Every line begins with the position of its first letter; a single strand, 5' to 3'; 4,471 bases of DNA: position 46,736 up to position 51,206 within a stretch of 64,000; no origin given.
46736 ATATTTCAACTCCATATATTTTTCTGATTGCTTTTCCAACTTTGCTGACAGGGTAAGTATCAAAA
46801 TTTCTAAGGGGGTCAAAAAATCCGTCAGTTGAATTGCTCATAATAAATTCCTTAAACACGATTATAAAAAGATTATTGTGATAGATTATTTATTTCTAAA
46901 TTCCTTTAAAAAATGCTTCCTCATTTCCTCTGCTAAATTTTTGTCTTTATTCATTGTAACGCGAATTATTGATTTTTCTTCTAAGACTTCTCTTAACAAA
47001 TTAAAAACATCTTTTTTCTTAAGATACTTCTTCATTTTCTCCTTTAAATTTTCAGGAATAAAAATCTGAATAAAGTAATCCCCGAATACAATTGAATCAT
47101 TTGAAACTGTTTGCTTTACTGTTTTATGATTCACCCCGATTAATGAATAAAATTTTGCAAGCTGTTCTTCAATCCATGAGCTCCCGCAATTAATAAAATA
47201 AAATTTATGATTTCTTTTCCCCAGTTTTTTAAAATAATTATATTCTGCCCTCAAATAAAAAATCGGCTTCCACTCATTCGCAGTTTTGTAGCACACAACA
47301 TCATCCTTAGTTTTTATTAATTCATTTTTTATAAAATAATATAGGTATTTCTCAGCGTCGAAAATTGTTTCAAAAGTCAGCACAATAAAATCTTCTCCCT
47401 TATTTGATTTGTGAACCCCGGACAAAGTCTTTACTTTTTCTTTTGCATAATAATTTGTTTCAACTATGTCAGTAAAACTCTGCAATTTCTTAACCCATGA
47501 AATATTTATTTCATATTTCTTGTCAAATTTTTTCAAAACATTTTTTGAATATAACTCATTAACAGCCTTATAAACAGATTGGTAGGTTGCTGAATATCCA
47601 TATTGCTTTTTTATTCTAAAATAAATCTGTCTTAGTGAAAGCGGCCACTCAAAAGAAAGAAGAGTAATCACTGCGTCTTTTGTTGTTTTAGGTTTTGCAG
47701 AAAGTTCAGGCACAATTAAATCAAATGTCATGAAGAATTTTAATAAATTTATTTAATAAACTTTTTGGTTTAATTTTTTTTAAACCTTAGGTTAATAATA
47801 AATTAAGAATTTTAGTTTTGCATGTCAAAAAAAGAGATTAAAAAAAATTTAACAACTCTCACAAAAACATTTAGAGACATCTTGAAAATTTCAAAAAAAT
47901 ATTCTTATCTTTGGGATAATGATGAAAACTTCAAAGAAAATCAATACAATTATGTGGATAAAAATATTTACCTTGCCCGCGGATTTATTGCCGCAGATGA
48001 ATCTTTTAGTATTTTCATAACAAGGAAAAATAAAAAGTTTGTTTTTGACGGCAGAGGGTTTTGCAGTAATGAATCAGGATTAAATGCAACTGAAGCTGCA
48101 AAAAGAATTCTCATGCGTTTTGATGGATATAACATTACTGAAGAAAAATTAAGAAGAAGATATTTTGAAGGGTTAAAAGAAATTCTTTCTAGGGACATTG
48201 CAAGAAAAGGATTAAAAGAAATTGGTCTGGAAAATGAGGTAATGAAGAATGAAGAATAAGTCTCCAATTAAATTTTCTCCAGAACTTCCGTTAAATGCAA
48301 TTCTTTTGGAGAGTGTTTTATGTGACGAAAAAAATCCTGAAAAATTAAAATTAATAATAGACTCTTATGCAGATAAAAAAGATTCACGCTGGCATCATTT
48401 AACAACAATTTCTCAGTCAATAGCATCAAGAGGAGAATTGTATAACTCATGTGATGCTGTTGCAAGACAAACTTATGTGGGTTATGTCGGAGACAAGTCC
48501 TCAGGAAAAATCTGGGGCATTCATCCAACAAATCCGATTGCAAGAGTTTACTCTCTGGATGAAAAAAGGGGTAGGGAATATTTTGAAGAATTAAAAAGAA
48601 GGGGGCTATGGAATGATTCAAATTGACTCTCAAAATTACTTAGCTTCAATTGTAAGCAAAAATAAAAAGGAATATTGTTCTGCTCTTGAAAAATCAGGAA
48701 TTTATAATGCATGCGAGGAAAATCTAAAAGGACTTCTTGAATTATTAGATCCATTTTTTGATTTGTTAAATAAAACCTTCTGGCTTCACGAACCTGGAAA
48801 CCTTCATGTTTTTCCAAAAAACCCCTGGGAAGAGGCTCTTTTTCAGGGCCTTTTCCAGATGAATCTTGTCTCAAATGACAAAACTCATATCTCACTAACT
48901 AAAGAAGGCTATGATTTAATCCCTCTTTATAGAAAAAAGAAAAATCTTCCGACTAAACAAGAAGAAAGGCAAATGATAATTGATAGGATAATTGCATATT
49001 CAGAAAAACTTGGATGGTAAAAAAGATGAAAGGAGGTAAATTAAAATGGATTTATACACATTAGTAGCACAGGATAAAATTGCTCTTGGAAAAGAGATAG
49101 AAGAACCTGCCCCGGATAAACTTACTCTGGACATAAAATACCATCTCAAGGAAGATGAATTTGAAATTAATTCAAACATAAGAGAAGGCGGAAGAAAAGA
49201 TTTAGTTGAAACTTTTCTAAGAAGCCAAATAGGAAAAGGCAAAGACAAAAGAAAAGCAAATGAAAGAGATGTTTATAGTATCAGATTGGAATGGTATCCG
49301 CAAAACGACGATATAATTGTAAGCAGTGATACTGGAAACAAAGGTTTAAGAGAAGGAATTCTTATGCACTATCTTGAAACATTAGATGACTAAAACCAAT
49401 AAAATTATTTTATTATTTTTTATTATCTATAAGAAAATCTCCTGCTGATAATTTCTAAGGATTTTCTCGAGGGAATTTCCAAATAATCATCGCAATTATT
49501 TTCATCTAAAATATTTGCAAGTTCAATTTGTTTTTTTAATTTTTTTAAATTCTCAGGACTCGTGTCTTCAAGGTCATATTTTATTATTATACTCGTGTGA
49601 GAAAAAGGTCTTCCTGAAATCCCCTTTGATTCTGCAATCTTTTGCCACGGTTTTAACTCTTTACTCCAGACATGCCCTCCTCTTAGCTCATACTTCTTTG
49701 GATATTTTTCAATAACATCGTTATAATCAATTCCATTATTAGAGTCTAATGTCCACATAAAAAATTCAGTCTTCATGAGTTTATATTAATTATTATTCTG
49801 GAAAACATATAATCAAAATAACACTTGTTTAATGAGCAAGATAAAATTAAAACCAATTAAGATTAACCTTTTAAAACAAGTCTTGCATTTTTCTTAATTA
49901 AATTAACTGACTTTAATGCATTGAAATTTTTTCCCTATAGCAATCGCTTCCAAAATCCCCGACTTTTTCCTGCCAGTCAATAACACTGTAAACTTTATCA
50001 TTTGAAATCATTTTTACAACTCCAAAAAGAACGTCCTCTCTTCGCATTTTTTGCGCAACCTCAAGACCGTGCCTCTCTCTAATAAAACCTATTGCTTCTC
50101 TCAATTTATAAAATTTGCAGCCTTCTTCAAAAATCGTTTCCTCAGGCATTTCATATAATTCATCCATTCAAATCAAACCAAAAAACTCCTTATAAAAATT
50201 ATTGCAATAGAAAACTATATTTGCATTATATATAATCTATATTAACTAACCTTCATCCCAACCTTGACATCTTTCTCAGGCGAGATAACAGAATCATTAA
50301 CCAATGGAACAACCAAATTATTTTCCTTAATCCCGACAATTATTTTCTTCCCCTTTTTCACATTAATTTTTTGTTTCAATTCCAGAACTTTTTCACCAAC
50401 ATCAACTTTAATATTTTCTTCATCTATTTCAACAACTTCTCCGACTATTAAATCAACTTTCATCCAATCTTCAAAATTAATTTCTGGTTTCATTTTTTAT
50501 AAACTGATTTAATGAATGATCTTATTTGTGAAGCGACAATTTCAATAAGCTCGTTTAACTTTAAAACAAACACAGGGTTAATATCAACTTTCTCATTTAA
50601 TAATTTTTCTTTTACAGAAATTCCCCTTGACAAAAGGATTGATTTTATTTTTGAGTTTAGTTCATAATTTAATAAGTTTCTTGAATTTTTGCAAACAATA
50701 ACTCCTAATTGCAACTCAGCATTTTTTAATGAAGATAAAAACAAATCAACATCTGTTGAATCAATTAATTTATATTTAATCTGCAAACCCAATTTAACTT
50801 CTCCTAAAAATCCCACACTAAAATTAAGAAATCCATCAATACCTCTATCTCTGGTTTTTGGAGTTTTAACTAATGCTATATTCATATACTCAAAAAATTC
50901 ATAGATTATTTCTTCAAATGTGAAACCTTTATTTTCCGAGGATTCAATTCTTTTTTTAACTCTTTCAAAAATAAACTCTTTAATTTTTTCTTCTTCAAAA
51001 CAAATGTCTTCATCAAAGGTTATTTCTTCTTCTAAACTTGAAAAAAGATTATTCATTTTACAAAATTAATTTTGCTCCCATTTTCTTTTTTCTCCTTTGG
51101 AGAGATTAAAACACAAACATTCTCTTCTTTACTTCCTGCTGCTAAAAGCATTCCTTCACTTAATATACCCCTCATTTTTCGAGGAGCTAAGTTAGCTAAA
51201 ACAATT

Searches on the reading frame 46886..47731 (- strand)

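Call 9: search_protein_families(library=pfam, proteins=[window:46886-47731:-], max_evalue=0.01)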
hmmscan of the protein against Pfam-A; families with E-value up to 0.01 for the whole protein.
window:46886-47731:- (281 aa): 1 family
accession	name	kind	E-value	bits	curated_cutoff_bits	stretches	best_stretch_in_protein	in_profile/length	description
PF09894.15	MJ0548_N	-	0.0011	19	26.8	1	197-272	102-179/196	Connectase MJ0548-like, N-terminal domain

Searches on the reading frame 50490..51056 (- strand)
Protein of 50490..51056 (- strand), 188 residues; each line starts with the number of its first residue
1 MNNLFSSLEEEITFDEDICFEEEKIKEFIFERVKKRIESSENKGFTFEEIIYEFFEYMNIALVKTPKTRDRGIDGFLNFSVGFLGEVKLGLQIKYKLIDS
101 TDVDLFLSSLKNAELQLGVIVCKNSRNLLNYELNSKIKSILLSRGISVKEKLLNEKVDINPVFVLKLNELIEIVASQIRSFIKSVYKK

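Call 83: search_protein_families(library=pfam, proteins=[window:50490-51056:-], max_evalue=0.01)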
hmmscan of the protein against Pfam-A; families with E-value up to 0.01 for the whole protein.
window:50490-51056:- (188 aa): 1 family
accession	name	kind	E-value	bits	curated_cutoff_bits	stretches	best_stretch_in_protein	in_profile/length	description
PF04471.18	Mrr_cat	-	2.8e-05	24.7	21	1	43-124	5-87/115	Restriction endonuclease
